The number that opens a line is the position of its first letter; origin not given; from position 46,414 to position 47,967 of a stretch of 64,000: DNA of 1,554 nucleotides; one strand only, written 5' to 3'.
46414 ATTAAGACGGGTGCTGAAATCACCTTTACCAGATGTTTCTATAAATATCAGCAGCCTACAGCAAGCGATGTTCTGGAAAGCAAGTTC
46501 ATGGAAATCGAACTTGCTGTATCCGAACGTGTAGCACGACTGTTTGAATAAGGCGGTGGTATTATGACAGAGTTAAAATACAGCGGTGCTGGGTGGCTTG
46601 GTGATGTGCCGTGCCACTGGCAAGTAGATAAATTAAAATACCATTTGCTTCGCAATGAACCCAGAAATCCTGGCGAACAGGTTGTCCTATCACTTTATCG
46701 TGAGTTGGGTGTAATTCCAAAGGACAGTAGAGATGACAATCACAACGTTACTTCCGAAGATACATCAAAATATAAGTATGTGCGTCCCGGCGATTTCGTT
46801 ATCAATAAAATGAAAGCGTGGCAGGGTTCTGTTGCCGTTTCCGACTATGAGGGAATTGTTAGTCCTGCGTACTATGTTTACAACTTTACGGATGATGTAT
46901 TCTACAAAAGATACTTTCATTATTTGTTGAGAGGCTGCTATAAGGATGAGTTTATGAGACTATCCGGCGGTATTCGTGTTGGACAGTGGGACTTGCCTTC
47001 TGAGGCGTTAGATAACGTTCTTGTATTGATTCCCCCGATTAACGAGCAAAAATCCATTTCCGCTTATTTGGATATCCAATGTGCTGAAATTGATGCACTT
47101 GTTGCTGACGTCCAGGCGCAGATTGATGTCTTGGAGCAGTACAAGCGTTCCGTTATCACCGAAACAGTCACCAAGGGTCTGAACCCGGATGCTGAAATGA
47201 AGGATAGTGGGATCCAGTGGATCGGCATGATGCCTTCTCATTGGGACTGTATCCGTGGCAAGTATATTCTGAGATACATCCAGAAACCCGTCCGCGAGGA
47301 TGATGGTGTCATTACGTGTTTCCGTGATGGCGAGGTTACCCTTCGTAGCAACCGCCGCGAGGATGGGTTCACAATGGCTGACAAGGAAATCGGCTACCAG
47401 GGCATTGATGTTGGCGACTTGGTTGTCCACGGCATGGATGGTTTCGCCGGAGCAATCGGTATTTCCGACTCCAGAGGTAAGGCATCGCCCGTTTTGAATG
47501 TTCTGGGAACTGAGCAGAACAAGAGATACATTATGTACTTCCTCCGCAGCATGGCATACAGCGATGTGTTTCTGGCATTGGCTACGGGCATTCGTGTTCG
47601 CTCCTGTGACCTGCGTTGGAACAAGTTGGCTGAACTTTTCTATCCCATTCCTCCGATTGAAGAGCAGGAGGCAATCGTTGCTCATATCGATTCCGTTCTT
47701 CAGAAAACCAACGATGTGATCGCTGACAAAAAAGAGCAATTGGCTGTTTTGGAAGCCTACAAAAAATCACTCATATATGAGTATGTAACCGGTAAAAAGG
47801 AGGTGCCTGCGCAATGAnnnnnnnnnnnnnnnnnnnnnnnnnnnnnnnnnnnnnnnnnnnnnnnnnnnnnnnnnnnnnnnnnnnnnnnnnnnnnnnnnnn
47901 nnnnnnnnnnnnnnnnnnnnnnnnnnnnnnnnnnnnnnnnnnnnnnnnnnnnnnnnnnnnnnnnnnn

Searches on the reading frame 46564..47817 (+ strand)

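Call 40: search_protein_families(library=pfam, proteins=[window:46564-47817:+])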
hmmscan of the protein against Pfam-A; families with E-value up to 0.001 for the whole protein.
window:46564-47817:+ (417 aa): 1 family
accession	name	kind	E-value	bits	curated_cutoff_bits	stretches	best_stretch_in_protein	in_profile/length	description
PF01420.25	Methylase_S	-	1.9e-09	38.4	22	1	56-172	37-152/168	Type I restriction modification DNA specificity domain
